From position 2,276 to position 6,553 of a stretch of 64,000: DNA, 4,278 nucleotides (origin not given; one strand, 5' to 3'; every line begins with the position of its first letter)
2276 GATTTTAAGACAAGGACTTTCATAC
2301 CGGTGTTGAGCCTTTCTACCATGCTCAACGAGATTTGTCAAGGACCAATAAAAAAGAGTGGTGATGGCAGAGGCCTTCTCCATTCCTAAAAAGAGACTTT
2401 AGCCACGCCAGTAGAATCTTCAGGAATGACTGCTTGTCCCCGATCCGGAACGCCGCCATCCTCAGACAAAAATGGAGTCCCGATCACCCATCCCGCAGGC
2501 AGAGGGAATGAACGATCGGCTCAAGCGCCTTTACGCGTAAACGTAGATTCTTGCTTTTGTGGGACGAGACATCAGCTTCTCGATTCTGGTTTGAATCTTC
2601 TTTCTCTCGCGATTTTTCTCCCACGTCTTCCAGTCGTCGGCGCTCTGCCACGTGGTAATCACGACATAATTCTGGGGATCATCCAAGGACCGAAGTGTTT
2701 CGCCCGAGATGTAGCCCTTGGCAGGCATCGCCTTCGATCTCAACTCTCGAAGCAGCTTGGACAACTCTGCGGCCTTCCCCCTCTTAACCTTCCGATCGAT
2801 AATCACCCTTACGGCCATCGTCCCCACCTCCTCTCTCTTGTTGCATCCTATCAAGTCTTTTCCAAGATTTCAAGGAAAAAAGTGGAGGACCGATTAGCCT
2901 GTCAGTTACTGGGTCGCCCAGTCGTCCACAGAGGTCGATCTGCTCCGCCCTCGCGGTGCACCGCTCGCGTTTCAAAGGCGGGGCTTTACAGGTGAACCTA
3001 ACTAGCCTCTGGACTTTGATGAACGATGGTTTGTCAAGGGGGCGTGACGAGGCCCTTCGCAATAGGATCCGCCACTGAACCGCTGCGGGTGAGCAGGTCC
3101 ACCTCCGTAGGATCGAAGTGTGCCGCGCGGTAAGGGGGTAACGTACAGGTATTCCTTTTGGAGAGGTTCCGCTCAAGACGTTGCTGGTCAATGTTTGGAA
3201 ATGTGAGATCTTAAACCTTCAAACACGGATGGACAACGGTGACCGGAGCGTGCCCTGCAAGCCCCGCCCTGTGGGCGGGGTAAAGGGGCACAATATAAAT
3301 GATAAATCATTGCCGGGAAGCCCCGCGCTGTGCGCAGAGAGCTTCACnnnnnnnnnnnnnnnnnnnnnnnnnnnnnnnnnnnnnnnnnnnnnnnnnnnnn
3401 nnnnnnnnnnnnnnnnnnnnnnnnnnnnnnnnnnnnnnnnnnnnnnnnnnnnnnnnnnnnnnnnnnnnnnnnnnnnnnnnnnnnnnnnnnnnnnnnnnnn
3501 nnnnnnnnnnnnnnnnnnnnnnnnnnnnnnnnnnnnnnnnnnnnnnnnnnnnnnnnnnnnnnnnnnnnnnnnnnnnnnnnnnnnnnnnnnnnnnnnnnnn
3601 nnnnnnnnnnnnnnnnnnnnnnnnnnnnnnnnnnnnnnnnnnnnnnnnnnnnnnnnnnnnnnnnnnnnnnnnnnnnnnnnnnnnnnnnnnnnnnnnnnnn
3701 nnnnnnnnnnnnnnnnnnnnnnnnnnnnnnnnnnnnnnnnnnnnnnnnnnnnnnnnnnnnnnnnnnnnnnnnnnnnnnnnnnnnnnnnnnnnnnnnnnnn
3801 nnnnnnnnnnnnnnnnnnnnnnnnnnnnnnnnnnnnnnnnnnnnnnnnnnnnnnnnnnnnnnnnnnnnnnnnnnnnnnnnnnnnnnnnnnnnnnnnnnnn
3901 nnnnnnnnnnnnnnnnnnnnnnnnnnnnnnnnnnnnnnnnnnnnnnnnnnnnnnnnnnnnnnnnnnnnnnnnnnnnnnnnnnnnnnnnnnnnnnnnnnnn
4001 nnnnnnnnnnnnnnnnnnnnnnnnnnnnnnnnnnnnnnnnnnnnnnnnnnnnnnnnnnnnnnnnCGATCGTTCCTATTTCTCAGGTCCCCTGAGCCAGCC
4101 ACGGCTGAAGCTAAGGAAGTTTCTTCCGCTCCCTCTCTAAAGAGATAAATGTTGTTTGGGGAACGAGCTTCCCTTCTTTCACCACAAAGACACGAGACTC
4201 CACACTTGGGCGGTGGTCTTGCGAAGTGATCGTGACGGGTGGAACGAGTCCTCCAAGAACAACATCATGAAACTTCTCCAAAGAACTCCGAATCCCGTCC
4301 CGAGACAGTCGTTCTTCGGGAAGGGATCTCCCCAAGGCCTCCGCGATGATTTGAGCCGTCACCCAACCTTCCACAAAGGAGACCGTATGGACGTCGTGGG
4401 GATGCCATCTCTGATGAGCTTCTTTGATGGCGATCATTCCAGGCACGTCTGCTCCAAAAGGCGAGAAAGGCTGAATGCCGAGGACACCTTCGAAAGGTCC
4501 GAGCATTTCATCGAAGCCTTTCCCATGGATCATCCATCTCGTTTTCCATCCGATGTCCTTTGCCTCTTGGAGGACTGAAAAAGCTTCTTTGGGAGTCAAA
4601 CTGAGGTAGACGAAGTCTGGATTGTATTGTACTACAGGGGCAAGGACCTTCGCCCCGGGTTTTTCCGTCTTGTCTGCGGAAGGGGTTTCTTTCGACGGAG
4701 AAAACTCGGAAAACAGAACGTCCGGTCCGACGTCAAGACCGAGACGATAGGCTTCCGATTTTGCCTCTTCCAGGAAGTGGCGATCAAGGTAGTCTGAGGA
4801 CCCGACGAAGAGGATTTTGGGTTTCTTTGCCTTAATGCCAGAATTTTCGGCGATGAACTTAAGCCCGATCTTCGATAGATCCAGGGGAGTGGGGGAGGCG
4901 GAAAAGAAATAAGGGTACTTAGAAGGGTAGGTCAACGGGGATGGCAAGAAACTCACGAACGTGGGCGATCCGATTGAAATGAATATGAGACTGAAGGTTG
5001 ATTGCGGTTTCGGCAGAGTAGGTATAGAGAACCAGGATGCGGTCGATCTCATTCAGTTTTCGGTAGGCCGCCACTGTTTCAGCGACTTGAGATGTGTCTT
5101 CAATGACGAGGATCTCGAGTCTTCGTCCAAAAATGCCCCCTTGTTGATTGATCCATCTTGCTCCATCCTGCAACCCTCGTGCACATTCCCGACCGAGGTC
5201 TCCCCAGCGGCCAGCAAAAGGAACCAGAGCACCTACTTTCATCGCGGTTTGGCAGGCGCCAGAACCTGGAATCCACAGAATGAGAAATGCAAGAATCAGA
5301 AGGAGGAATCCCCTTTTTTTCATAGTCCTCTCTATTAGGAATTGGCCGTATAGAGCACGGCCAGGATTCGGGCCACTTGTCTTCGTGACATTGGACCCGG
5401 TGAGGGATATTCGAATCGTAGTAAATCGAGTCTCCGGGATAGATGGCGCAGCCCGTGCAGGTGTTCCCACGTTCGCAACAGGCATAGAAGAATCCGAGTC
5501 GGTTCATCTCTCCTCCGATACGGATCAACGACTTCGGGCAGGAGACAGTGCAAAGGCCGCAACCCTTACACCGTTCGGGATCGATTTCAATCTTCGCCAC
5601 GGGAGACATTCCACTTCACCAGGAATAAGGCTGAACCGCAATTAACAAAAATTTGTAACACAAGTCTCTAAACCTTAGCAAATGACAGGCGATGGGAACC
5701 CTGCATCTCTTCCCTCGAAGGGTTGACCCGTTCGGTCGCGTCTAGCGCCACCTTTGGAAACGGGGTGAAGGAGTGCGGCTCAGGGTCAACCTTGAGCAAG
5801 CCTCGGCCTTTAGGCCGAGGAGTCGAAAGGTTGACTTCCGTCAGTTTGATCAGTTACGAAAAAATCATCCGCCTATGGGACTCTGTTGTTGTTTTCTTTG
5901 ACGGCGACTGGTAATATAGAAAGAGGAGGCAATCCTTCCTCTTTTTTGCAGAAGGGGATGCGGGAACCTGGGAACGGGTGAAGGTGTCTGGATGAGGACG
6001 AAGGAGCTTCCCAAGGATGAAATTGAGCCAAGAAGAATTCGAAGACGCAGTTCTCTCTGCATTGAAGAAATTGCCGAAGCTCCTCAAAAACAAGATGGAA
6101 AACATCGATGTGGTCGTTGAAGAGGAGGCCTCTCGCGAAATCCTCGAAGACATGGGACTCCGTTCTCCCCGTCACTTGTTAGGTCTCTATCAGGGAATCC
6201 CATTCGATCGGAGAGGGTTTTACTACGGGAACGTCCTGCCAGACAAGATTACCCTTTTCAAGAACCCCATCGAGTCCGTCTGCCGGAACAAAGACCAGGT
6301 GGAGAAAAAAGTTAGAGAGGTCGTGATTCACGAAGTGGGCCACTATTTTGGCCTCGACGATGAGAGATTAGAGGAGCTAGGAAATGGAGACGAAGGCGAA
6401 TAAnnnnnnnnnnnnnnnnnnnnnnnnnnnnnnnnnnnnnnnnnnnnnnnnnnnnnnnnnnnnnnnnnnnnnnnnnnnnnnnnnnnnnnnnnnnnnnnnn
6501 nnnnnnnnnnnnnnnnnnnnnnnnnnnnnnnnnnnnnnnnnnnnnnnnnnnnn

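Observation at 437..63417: Unrecognised two-hairpin intergenic repeat family at very high density (18 copies in 64 kb)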

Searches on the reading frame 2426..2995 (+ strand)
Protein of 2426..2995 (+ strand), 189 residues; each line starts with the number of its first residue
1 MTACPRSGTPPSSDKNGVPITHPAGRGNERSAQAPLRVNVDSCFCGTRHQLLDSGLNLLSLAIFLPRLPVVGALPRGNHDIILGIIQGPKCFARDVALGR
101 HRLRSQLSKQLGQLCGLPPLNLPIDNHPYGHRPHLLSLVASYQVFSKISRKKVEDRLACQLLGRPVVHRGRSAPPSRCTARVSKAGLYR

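Call 74: search_protein_families(library=pfam, proteins=[window:2426-2995:+], max_evalue=0.01)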
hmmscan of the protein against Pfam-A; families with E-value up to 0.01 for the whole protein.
window:2426-2995:+ (189 aa): 0 families

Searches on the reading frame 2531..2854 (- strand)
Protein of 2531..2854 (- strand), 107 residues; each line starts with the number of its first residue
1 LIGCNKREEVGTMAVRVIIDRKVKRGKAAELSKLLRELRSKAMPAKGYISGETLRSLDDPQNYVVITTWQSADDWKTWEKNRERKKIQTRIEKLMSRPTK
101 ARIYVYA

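Call 37: search_protein_families(library=pfam, proteins=[window:2531-2854:-], max_evalue=0.001)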
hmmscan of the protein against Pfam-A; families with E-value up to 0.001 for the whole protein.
window:2531-2854:- (107 aa): 1 family
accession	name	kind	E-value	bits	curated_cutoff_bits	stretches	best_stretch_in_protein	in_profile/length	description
PF03992.22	ABM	-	1.2e-13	51.5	23.1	1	15-89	2-77/78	Antibiotic biosynthesis monooxygenase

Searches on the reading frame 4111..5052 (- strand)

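Call 37: search_protein_families(library=pfam, proteins=[window:4111-5052:-], max_evalue=0.001)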
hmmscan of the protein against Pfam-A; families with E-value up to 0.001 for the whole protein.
window:4111-5052:- (313 aa): 1 family
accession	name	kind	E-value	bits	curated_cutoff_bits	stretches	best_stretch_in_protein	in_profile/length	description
PF13458.12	Peripla_BP_6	-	1.6e-12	48.2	31.7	1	34-294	98-342/343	Periplasmic binding protein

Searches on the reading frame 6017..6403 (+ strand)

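Call 37: search_protein_families(library=pfam, proteins=[window:6017-6403:+], max_evalue=0.001)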
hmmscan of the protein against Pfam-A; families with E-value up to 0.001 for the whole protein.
window:6017-6403:+ (128 aa): 1 family
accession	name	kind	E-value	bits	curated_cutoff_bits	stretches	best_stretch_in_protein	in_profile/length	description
PF06262.17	Zincin_1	-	1.1e-32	112.2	22.4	1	27-122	1-96/97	Zincin-like metallopeptidase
